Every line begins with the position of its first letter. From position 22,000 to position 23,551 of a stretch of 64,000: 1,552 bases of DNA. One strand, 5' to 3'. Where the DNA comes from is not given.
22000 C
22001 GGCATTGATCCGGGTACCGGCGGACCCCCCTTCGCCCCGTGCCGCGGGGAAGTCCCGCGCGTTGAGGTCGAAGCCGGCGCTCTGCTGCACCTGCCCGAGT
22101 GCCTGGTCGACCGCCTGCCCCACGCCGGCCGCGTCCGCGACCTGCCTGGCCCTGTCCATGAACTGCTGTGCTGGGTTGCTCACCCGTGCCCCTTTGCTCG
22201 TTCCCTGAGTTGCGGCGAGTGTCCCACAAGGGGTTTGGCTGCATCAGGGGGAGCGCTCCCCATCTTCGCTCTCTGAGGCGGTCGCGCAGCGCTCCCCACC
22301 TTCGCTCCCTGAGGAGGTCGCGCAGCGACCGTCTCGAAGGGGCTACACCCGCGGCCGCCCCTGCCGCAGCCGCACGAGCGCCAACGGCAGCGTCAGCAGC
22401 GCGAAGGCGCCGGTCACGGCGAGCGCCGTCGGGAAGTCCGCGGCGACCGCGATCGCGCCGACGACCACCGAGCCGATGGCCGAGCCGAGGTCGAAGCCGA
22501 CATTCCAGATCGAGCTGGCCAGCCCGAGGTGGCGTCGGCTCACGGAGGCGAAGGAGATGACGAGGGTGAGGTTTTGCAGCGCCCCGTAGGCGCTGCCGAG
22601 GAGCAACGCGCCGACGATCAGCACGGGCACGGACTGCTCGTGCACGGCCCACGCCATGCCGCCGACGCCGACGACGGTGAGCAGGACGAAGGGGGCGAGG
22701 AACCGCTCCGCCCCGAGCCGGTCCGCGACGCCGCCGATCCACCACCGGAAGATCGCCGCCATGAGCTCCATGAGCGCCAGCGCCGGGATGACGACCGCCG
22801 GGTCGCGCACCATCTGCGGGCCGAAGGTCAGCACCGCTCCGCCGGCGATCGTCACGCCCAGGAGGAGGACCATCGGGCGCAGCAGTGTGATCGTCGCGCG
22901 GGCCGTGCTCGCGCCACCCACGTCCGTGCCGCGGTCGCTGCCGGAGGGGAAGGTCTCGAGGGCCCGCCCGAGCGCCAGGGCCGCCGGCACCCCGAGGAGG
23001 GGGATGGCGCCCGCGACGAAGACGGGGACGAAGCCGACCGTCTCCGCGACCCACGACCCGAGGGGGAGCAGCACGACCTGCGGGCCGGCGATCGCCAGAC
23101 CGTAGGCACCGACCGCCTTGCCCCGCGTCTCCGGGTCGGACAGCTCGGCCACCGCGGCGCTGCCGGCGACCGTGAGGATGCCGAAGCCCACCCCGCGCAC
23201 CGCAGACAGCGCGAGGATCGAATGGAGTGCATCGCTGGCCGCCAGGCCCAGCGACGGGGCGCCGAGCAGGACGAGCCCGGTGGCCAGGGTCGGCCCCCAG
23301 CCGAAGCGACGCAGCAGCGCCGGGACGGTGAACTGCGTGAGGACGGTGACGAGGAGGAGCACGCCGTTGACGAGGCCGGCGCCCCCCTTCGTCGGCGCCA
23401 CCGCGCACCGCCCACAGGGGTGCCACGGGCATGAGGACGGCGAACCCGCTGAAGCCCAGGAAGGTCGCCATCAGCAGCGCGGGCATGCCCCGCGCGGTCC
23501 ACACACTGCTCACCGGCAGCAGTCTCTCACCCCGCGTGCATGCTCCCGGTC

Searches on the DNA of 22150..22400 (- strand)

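Call 40: search_rna_families(source=window, start=22150, end=22400, threshold=evalue, max_evalue=10)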
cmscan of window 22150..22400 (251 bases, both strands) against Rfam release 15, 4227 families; matches with E-value up to 10: 3.
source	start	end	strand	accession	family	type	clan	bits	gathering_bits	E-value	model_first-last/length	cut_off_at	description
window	22249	22275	+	RF02126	GHRLOS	Gene; lncRNA;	-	14.2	48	0.24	1-70/70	no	Ghrelin opposite strand RNA conserved region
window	22150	22299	-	RF02247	Six3os1_2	Gene; lncRNA;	-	11.7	80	3.6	1-151/217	3'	Six3os1 conserved region 2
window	22343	22400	-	RF01390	isrG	Gene; sRNA;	-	8.8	100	2.3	222-279/279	5'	isrG Hfq binding RNA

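Call 49: build_rna_model(alignment_id=A1, structure=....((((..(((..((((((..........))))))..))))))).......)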
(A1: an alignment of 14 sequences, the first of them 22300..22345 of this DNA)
Model R1 built from alignment A1 (14 sequences, 53 columns); structure: as given.
model positions 46; base pairs 13; branch points 0; effective number of sequences 9.57; information 1.197 bits per position. Calibrated on 0.2 Mb of random sequence (short: E-values are rough).
structure used (alignment columns):
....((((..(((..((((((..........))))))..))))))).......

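Call 50: search_with_rna_model(model_id=R1, sources=[window, L003, L004, L005, L006, L007, L008, L009, L010, L035, L125, L168, L170, L058], max_evalue=1)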
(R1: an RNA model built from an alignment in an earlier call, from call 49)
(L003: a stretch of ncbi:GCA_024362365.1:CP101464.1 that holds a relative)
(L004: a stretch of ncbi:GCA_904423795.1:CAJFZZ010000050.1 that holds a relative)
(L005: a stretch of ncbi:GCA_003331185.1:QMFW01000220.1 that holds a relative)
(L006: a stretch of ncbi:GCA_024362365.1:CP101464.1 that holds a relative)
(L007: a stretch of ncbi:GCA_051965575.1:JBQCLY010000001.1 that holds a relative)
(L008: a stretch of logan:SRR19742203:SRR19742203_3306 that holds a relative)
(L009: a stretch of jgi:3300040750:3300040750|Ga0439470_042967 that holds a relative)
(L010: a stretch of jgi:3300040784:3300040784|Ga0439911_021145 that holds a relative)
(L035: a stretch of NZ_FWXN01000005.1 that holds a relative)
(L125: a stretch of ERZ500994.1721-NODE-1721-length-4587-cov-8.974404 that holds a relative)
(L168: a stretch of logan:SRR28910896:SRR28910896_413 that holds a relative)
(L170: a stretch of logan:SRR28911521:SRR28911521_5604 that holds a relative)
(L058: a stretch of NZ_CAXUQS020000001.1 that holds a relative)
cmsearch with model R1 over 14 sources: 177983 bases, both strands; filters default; matches with E-value up to 1: 29.
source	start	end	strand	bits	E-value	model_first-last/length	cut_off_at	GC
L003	8091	8136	-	69.5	1.8e-13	1-46/46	no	0.7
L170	4468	4513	-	69.2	2.1e-13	1-46/46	no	0.65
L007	2662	2707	+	69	2.4e-13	1-46/46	no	0.74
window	22300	22345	-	68.9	2.5e-13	1-46/46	no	0.67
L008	1379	1424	+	68.6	3e-13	1-46/46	no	0.76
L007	9208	9253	+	66.6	8.5e-13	1-46/46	no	0.65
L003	8141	8186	-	65.4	1.6e-12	1-46/46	no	0.7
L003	4787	4832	+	65.3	1.7e-12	1-46/46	no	0.7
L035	2296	2341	+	65.3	1.7e-12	1-46/46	no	0.7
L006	3868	3913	+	63.4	4.6e-12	1-46/46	no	0.61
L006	1170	1214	+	63.3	5e-12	1-46/46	no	0.8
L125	885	930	+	62.9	6.2e-12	1-46/46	no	0.72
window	12597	12642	-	62.8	6.4e-12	1-46/46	no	0.7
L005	6547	6592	-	62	9.8e-12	1-46/46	no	0.7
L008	2601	2646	+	61.9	1e-11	1-46/46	no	0.65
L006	2367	2412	+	61.8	1.1e-11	1-46/46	no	0.72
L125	933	978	+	58.1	7.5e-11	1-46/46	no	0.76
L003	12189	12234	-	57.7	9.3e-11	1-46/46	no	0.7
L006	8070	8122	+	54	6.7e-10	1-46/46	no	0.75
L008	7954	8005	+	46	4.6e-08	1-46/46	no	0.77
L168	5664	5695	-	42.5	3.1e-07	15-46/46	5'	0.66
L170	5717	5747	-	39.5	1.5e-06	16-46/46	5'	0.65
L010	1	27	+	28.2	0.00059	20-46/46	5'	0.7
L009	1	35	+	25.7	0.0022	17-46/46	5'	0.71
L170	4467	4533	+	20.6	0.033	1-46/46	no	0.64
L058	1608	1650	-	15.5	0.49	1-46/46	no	0.7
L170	5682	5713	-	15.5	0.5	1-46/46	no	0.75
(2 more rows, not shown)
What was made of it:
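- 22300..22345 (-): Full JanREP copy starting directly after the stop codon (22343-22345) of the upstream MFS transporter gene. R1 scores 68.9 bits (call 50).
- On REP-like intergenic hairpin repeat (for the CTGAGG box): About 25 strong covariance-model hits in 178 kb, three of them in the window (call 50).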

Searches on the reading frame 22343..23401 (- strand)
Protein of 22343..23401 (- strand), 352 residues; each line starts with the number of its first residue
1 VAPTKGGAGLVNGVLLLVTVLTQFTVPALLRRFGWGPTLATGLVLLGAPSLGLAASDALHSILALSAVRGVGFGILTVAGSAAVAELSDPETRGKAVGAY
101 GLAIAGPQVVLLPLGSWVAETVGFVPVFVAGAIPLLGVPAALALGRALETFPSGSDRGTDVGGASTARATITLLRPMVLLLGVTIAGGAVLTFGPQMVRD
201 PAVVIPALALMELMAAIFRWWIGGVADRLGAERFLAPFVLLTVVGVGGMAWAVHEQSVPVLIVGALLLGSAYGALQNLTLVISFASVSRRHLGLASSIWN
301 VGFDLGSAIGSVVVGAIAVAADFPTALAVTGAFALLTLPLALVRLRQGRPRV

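Call 12: search_protein_families(library=pfam, proteins=[window:22343-23401:-])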
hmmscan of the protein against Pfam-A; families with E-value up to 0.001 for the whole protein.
window:22343-23401:- (352 aa): 2 families
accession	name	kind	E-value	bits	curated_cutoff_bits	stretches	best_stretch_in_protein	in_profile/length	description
PF07690.21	MFS_1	-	2.8e-29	102.6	33.4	2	5-276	31-312/347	Major Facilitator Superfamily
PF00083.30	Sugar_tr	-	2e-07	30.7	22.3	1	9-109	49-152/452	Sugar (and other) transporter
